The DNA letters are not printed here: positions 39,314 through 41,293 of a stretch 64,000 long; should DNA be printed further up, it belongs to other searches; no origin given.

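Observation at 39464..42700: Low-GC BglII-like Type II R-M island adjacent to an extended COG1373/DUF4143 ATPase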

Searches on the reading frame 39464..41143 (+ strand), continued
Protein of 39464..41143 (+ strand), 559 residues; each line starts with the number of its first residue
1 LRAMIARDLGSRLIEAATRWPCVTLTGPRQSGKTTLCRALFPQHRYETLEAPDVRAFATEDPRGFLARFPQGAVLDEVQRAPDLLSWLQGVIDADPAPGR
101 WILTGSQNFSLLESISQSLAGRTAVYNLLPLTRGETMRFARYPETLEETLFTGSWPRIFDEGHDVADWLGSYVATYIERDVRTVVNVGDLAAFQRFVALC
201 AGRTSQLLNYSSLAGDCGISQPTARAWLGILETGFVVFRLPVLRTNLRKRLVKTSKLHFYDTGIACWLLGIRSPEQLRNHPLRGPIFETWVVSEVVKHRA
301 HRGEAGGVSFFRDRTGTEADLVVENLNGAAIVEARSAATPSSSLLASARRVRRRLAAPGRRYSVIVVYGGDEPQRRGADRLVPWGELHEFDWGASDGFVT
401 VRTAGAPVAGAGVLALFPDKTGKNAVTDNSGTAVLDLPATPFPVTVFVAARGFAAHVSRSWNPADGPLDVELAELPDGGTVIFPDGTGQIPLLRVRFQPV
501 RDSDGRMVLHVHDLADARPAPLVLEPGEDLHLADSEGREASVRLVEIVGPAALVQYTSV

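Call 90: find_encoding_contigs(protein=P0137, flank=8000, max_places=2)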
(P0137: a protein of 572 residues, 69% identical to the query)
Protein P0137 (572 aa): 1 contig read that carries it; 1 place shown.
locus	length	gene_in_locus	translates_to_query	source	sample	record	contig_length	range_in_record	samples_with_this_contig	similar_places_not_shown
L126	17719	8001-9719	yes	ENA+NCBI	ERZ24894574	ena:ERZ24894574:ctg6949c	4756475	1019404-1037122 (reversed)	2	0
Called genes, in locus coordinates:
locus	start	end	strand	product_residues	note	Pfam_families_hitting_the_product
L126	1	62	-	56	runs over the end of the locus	-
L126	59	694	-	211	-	-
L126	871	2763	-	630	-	PF01921:tRNA-synt_1f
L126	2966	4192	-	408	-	PF13657:Couple_hipA (weak), PF07804:HipA_C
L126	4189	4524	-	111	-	-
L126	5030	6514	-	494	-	PF02074:Peptidase_M32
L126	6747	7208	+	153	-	PF13274:SocA_Panacea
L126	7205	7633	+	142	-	-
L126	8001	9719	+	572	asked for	PF13173:AAA_14, PF13635:DUF4143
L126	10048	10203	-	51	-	-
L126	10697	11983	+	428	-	PF00872:Transposase_mut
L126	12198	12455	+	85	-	-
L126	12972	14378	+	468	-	PF00202:Aminotran_3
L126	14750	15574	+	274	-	PF00528:BPD_transp_1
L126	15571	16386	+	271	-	PF00528:BPD_transp_1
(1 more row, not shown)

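Call 92: find_related_loci(query=window:39473-41143:+, collection=viral_contigs, flank=6000)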
Query window:39473-41143:+ (556 aa) in viral_contigs; peptide patterns used: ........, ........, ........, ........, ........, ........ (x = any residue, [..] = any of these).
47 stretches matched a pattern, but none encodes a relative of the query by tblastn (E <= 1e-3).
